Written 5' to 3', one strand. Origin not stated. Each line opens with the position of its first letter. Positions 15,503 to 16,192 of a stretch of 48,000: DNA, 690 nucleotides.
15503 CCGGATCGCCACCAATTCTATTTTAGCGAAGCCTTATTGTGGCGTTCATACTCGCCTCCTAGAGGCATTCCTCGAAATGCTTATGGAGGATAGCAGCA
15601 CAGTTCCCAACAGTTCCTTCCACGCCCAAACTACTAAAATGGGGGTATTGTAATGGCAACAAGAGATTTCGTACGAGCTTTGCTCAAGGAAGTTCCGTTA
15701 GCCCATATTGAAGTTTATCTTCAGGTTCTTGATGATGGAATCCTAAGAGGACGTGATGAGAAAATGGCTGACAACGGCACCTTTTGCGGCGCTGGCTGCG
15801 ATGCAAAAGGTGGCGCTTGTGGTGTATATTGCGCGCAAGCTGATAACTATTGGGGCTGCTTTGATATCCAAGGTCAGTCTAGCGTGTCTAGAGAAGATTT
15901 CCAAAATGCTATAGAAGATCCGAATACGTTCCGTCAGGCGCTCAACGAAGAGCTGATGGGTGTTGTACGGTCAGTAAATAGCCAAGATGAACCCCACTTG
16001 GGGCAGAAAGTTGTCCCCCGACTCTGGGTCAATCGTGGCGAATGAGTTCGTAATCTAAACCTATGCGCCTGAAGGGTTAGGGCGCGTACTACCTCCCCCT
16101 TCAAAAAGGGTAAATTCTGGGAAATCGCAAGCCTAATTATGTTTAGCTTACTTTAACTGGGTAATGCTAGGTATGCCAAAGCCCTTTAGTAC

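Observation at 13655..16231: Radical-SAM/SPASM enzyme flanked by two paralogous ~130-aa five-cysteine proteins: candidate undescribed rSAM-modified peptide/protein system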

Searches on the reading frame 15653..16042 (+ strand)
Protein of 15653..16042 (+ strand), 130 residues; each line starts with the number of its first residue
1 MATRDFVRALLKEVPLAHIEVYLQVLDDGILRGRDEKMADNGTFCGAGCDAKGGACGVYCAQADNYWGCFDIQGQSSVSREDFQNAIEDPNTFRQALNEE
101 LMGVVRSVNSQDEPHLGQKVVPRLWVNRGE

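Call 3: search_protein_families(library=pfam, proteins=[window:15653-16042:+], max_evalue=1)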
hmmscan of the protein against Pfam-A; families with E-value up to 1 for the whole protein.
seq(130 aa): 0 families

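Call 4: search_protein_families(library=ncbifam, proteins=[window:15653-16042:+], max_evalue=1)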
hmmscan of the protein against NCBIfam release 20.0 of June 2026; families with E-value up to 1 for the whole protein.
seq(130 aa): 0 families

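Call 5: find_homologous_proteins(query=window:15653-16042:+, max_evalue=0.01)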
Query seq(130 aa) (130 aa): 12 proteins with E <= 0.01 among 16 candidates.
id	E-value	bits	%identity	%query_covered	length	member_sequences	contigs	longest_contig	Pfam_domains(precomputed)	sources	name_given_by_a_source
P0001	6.2e-84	297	100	100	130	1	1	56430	-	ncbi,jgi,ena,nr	ncbi:MAG: hypothetical protein KME43_13900 [Myxacorys chilensis ATA2-1-KO14]|jgi:hypothetical protei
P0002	3.7e-66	239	81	99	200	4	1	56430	-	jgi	jgi:hypothetical protein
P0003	8.4e-51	190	65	96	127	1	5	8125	-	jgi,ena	-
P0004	1.1e-46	176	60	95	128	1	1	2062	-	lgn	-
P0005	5.9e-46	174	62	95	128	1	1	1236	-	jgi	-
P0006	4.7e-45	171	61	98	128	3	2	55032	-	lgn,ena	-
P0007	4.0e-41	158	57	95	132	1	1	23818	-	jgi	jgi:hypothetical protein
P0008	4.5e-35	139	50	91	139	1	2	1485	-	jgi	-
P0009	8.4e-35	138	52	97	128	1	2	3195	-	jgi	jgi:hypothetical protein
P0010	3.9e-34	136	54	98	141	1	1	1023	-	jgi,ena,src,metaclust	metaclust:\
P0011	3.3e-32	129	49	97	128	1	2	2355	-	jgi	-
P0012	3.9e-30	123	50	95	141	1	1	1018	-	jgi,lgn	-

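Call 8: find_encoding_contigs(protein=P0006, flank=10000, max_places=4)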
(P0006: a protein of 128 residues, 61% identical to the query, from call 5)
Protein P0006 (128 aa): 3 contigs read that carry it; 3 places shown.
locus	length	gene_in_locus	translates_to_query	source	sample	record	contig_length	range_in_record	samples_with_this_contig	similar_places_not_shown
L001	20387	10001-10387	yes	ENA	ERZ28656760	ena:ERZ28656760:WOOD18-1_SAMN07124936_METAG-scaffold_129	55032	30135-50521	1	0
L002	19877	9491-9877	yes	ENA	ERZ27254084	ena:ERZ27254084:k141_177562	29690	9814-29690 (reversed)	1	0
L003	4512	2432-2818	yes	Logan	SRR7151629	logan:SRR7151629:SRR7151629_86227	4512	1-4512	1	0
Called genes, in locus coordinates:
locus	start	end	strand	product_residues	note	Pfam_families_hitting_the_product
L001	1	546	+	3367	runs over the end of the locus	-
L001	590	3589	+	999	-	PF05175:MTS (weak), PF08241:Methyltransf_11, PF08242:Methyltransf_12, PF13489:Methyltransf_23 (faint), PF13649:Methyltransf_25, PF13847:Methyltransf_31, PF00550:PP-binding, PF00668:Condensation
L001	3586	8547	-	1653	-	PF00501:AMP-binding, PF23024:AMP-dom_DIP2-like, PF00550:PP-binding, PF00668:Condensation, PF00501:AMP-binding, PF00550:PP-binding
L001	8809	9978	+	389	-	PF04055:Radical_SAM, PF13186:SPASM (faint)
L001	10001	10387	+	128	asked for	-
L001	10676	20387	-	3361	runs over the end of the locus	-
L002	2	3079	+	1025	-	?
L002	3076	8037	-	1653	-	PF00501:AMP-binding, PF23024:AMP-dom_DIP2-like, PF00550:PP-binding, PF00668:Condensation, PF00501:AMP-binding, PF00550:PP-binding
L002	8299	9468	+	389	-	PF04055:Radical_SAM, PF13186:SPASM (faint)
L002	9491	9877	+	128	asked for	-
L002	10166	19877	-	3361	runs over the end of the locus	-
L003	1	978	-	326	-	?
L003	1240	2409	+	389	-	PF04055:Radical_SAM, PF13186:SPASM (faint)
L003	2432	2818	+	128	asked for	-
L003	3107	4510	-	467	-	?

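Call 9: find_encoding_contigs(protein=P0007, flank=10000, max_places=4)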
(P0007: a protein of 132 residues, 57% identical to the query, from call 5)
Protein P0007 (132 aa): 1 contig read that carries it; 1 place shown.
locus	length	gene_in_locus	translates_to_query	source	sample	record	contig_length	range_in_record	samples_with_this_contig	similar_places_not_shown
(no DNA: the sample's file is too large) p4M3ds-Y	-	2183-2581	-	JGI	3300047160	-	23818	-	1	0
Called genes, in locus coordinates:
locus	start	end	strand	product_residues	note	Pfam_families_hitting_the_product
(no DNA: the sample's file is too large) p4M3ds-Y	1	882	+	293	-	?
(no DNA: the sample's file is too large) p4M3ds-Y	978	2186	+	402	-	PF13353:Fer4_12 (weak), PF04055:Radical_SAM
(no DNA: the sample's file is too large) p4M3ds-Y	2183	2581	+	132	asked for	-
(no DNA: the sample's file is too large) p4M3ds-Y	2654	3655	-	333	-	PF02423:OCD_Mu_crystall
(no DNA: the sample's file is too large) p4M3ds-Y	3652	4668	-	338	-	PF00291:PALP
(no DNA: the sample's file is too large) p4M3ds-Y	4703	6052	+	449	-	PF10142:PhoPQ_related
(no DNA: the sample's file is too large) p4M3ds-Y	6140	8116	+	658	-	PF04055:Radical_SAM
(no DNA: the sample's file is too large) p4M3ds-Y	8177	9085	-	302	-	PF24684:Vgb_lyase (faint), PF08450:SGL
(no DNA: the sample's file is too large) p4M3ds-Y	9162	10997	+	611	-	PF07944:Beta-AFase-like_GH127_cat, PF20736:Glyco_hydro127M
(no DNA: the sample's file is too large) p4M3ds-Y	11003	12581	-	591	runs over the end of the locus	PF00474:SSF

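Call 18: predict_structure(alignment_id=A1)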
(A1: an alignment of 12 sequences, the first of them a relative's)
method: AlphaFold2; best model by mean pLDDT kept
length: 130 residues; sequences in the alignment: 12
mean_pLDDT: 64.7   pTM: 0.60
mean pLDDT of the five models: 64.7, 60.0, 59.3, 58.7, 54.8
residues with pLDDT >= 90: 2; 70-90: 59; 50-70: 29; < 50: 40
segments of 3 or more residues with pLDDT < 50: 41-45, 55-69, 111-125, 127-130
pLDDT, mean of each block of 10 residues (from residue 1): 78 78 80 65 53 51 46 62 83 89 71 41 45
secondary structure, 60 per line:
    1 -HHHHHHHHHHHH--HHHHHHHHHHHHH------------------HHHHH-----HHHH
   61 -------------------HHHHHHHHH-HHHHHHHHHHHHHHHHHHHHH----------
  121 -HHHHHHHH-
elements in order: H2-13 H16-28 H47-51 H57-60 H80-88 H90-110 H122-129

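Call 19: search_protein_representatives(alignment_id=A1)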
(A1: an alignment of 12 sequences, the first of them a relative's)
Query: 12 sequences, 128 profile positions. Proteins with E-value up to 0.001 (for the whole library): 42; up to 1e-10: 6; up to 1e-30: 2. The best 42 are listed.
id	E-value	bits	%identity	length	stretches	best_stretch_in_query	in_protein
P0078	1.8e-52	193.2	-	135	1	1-128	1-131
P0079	5.2e-34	133.5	-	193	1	3-126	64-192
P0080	8.4e-22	94.0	-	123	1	1-126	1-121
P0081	7.0e-21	91.1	-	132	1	3-114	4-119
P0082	1.7e-17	80.1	-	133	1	3-125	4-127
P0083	3.1e-11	59.9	-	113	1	3-60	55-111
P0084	1.7e-10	57.5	-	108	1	3-107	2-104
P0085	5.5e-10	55.8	-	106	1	4-108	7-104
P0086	5.4e-09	52.6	-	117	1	3-106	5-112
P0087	2.2e-08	50.6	-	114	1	2-106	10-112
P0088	5.2e-08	49.5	-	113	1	3-108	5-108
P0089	1.4e-07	48.1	-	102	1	4-107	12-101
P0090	3.6e-07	46.8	-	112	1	1-103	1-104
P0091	1.8e-06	44.5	-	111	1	32-104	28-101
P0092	2.0e-06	44.4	-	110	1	32-107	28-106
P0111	1.8e-04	38.0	-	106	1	1-96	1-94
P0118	8.4e-04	35.9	-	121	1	4-102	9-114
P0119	9.5e-04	35.7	-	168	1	4-81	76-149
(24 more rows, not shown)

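Call 22: search_protein_families(library=ncbifam, alignment_id=A2, max_evalue=0.1)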
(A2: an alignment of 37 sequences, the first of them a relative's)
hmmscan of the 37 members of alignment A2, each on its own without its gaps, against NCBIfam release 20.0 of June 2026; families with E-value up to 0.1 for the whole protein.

A. member 1, P0001 (130 aa): 0 families

B. families by the number of members that match (of 37 scanned): 4 families
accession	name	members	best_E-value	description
NF040917.1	Mms6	1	0.0097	magnetic particle specific iron-binding protein Mms6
TIGR01360.1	aden_kin_iso1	1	0.02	adenylate kinase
TIGR03601.1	B_an_ocin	1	0.024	heterocycloanthracin/sonorensin family bacteriocin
NF010744.0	PRK14146.1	1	0.025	nucleotide exchange factor GrpE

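Call 23: search_protein_families(library=pfam, alignment_id=A2, max_evalue=0.1)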
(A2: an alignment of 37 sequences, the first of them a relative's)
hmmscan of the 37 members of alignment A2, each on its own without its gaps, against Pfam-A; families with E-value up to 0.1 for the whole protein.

A. member 1, P0001 (130 aa): 0 families

B. families by the number of members that match (of 37 scanned): 4 families
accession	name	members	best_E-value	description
PF18580.7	HTH_SUN2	1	0.03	SUN2 helix-turn-helix domain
PF13164.11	Diedel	1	0.038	Diedel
PF25591.1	LRV_2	1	0.042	Leucine Rich Repeat Variant domain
PF16278.11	zf-C2HE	1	0.068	C2HE / C2H2 / C2HC zinc-binding finger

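Call 26: find_related_loci(query=A1, collection=genome_contigs, flank=10000)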
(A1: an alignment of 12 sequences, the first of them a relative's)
Query A1 (130 aa) in genome_contigs; peptide patterns used: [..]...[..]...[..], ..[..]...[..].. (x = any residue, [..] = any of these).
42 stretches matched a pattern, but none encodes a relative of the query by tblastn (E <= 1e-3).

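Call 27: find_homologous_proteins(query=A2, max_evalue=0.001)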
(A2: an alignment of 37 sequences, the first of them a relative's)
Query A2 (37 sequences) (130 aa, profile of the alignment): 20 proteins with E <= 0.001 among 1129 candidates.
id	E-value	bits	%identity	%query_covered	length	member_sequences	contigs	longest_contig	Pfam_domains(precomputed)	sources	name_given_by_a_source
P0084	1.4e-24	104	29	79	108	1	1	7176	-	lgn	-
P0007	1.4e-23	101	57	95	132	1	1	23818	-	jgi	jgi:hypothetical protein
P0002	2.8e-23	100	81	99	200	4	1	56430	-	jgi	jgi:hypothetical protein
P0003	6.5e-23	99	65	96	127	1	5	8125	-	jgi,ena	-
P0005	1.9e-22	97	62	95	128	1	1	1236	-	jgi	-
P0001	2.0e-22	97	100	100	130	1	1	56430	-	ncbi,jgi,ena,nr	ncbi:MAG: hypothetical protein KME43_13900 [Myxacorys chilensis ATA2-1-KO14]|jgi:hypothetical protei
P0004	4.1e-22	96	60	95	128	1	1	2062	-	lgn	-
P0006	4.1e-22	96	61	98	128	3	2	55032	-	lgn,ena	-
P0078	1.2e-21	95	49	96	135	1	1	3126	-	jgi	jgi:hypothetical protein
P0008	1.4e-21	94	50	91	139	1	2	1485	-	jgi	-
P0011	3.7e-21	93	49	97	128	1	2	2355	-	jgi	-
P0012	1.5e-20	91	50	95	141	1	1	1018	-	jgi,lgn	-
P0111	1.5e-20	91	20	38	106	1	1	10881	-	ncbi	ncbi:MAG: hypothetical protein ACYCZF_15445 [Anaerolineae bacterium]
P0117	2.1e-20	91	25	42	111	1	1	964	-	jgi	jgi:hypothetical protein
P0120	3.6e-20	90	34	35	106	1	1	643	-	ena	-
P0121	1.4e-19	88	-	-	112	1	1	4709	-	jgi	jgi:hypothetical protein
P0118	1.4e-17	82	27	48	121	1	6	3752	-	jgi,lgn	jgi:hypothetical protein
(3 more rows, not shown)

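Call 28: find_encoding_contigs(protein=P0111, flank=10000, max_places=3)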
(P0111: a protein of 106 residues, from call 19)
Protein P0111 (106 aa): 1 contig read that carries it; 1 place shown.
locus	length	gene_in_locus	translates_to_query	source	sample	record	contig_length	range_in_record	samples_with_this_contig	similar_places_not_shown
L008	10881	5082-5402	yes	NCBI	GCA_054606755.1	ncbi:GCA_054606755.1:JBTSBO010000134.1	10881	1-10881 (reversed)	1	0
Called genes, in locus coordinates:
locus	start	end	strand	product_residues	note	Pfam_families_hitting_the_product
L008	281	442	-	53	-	-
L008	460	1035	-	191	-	-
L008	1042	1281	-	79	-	PF09954:DUF2188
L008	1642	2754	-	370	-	PF01381:HTH_3 (faint)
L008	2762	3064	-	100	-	-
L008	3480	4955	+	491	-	PF13353:Fer4_12 (faint), PF04055:Radical_SAM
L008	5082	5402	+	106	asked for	-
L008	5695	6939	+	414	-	PF01208:URO-D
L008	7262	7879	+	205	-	PF01797:Y1_Tnp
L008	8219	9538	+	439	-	-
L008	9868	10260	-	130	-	-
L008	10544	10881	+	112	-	PF02522:Antibiotic_NAT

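Call 29: find_encoding_contigs(protein=P0084, flank=10000, max_places=3)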
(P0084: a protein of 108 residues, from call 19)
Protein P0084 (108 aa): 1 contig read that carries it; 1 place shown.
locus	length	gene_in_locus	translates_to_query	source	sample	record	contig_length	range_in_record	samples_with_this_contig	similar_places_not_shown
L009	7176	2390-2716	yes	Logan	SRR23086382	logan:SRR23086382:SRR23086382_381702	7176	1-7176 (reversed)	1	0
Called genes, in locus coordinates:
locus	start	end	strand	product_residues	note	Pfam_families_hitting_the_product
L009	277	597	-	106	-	-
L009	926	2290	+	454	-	PF04055:Radical_SAM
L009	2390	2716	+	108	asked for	-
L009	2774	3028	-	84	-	-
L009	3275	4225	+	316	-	-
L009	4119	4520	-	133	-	-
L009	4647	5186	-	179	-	-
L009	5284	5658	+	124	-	-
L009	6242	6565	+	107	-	PF01527:HTH_Tnp_1 (weak)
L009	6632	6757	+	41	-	-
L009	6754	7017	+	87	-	-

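Call 30: find_encoding_contigs(protein=P0121, flank=10000, max_places=3)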
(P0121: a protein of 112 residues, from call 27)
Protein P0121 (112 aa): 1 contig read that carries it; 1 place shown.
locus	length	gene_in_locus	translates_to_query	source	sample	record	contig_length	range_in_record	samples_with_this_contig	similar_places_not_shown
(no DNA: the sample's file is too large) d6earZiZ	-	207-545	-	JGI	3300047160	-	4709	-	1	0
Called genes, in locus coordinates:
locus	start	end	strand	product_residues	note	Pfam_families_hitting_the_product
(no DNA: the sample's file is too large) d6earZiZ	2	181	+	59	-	?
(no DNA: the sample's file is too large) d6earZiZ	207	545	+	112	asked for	-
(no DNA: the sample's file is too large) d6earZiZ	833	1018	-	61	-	-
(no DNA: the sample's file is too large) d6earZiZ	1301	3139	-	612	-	PF13481:AAA_25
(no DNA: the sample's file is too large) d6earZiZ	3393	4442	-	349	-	PF00589:Phage_integrase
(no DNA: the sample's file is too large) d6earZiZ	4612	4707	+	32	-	?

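Call 31: find_encoding_contigs(protein=P0118, flank=10000, max_places=4)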
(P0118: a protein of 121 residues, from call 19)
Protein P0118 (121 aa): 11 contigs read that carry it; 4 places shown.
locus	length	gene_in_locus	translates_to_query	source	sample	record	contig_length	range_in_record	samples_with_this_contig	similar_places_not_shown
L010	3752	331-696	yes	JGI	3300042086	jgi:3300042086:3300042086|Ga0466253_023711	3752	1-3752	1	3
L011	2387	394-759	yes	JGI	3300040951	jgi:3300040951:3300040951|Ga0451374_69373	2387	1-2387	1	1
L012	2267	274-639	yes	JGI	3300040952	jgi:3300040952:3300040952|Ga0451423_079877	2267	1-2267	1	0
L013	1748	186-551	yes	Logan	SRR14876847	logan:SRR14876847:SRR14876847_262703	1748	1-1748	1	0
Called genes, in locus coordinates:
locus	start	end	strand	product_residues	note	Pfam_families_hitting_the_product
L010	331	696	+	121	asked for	-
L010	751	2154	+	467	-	PF04055:Radical_SAM, PF13353:Fer4_12, PF13186:SPASM (weak)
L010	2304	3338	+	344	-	-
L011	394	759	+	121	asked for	-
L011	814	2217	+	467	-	PF04055:Radical_SAM, PF13353:Fer4_12, PF13186:SPASM (weak)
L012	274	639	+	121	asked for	-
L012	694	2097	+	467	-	PF04055:Radical_SAM, PF13353:Fer4_12, PF13186:SPASM (weak)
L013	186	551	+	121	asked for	-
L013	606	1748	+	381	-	?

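Call 33: search_protein_families(library=padloc, proteins=[P0001, P0111, P0084], max_evalue=0.01)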
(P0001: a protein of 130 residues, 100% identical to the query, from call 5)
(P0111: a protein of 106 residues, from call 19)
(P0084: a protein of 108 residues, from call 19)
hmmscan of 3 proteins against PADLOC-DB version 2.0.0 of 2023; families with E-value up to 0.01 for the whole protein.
P0001 (130 aa): 0 families

P0111 (106 aa): 0 families

P0084 (108 aa): 0 families

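Call 35: search_solved_structures(query=A2, max_evalue=10)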
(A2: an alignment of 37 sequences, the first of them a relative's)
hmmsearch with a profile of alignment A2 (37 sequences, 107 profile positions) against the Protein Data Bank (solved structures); distinct sequences matched with E-value up to 10: 126 (the best 60 are shown).
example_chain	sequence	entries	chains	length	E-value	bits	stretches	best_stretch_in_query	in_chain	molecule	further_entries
8bd2_A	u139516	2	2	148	0.056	16.8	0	60-94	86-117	Calmodulin-3 | Calmodulin-1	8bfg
6uz7_Bp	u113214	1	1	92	0.061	16.7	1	19-91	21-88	KLLA0E05941p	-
5it7_pp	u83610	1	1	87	0.078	16.3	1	19-90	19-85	KLLA0E05941p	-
8aht_A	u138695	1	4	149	0.11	15.9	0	61-88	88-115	Calmodulin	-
9kuz_C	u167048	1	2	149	0.11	15.9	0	60-87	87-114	Calmodulin-1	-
1deg_A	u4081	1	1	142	0.11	15.8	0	60-87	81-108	CALMODULIN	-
1y6w_A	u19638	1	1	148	0.12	15.8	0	60-87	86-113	Calmodulin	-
6daf_A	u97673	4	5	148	0.12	15.7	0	60-87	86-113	Calmodulin-1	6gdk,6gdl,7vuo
4gow_D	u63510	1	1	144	0.12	15.7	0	60-87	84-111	Calmodulin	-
1cdm_A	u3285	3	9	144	0.13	15.7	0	60-87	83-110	PEPTIDE CALMODULIN-DEPENDENT PROTEIN KINASE II | Calmodulin-1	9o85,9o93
9kui_C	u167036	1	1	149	0.13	15.7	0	60-87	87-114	Calmodulin-1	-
2ix7_A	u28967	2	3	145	0.13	15.7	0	60-87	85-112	CALMODULIN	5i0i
9eio_E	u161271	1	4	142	0.13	15.7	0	60-87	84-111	Calmodulin-1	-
6bnv_O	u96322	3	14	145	0.13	15.7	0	60-87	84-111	Calmodulin | Calmodulin-1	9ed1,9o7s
9zrr_E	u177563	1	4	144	0.13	15.6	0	60-87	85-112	Calmodulin-1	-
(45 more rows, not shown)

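Call 49: find_related_loci(query=A1, collection=metagenome_contigs, flank=10000)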
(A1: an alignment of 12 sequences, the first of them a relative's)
Query A1 (130 aa) in metagenome_contigs; peptide patterns used: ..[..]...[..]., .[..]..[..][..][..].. (x = any residue, [..] = any of these).
265 stretches matched a pattern; 7 encode a relative of the query (tblastn E <= 1e-3); 7 distinct loci.
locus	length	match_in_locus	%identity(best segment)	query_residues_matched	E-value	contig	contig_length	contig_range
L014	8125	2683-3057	65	5-129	2e-57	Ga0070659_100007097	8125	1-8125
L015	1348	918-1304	60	1-129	1e-54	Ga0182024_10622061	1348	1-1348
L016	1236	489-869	61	3-129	5e-55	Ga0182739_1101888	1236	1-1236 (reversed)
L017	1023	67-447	54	2-128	2e-43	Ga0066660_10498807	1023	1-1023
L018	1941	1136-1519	48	1-125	6e-41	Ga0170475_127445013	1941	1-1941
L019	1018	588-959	50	5-128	3e-39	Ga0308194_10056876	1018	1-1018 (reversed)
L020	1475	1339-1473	58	3-47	6e-15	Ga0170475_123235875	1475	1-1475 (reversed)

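Call 52: search_protein_families(library=pfam, proteins=[L014:10-1323:+, L014:2963-4531:+, L014:4607-5806:-, L014:5307-7181:-, L014:7126-8076:-, L014:5424-6866:+, L008:1642-2754:-, L008:8219-9538:+, L009:3275-4225:+, L010:2304-3338:+], max_evalue=0.001)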
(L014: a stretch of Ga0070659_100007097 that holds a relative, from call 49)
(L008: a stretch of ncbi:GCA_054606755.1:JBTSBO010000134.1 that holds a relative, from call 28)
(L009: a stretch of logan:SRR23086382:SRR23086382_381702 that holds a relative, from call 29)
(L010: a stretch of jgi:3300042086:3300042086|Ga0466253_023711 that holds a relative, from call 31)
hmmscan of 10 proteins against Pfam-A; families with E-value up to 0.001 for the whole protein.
L014:10-1323:+ (437 aa): 0 families

L014:2963-4531:+ (522 aa): 1 family
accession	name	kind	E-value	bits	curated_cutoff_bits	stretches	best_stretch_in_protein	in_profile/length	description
PF10142.15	PhoPQ_related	-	7.9e-68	229.2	20.3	1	134-468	24-367/367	PhoPQ-activated pathogenicity-related protein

L014:4607-5806:- (399 aa): 0 families

L014:5307-7181:- (624 aa): 0 families

L014:7126-8076:- (316 aa): 0 families

L014:5424-6866:+ (480 aa): 1 family
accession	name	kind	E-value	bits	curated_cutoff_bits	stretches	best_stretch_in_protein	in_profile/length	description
PF16949.11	ABC_tran_2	-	0.00025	20.5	25.7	0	74-314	55-316/542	Putative ATP-binding cassette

L008:1642-2754:- (370 aa): 1 family
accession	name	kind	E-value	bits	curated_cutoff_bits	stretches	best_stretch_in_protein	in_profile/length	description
PF01381.28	HTH_3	-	1.1e-05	25.8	23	1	17-70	1-54/55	Helix-turn-helix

L008:8219-9538:+ (439 aa): 0 families

L009:3275-4225:+ (316 aa): 0 families

L010:2304-3338:+ (344 aa): 1 family
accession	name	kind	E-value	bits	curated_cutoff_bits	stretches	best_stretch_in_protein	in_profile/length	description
PF06011.17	TRP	-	0.00085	18.7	28.5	1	69-180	150-261/426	Transient receptor potential (TRP) ion channel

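Call 55: fold_search(model_id=the predicted structure, library=pdb)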
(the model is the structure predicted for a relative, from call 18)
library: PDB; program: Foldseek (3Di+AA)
matches with E <= 10: 0; with E <= 0.001: 0
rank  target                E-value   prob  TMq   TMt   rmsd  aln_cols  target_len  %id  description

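Call 56: find_encoding_contigs(protein=P0079, flank=8000, max_places=3)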
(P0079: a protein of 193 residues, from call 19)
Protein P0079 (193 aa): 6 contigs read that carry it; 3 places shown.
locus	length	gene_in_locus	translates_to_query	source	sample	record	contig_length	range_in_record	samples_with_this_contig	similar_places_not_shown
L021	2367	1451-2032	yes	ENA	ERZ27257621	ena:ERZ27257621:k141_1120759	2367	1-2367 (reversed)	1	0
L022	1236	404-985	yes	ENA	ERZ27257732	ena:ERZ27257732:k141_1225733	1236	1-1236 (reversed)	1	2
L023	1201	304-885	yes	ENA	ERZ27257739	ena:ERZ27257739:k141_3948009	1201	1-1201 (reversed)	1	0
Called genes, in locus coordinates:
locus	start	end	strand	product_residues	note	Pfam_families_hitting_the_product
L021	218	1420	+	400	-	PF04055:Radical_SAM, PF13353:Fer4_12 (weak)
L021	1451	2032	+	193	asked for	-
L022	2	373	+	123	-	?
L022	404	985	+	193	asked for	-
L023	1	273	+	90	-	?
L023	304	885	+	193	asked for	-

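Call 57: find_encoding_contigs(protein=P0119, flank=8000, max_places=3)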
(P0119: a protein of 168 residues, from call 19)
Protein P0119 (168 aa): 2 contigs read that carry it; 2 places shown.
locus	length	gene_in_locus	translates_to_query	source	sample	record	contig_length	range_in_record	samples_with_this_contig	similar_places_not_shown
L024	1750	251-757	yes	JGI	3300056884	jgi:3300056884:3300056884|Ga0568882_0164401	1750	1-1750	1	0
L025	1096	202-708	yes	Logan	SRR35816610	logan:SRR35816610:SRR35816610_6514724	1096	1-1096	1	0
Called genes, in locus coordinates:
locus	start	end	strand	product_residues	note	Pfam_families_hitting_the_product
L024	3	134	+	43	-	?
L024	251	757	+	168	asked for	-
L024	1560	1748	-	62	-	?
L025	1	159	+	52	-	?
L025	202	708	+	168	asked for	-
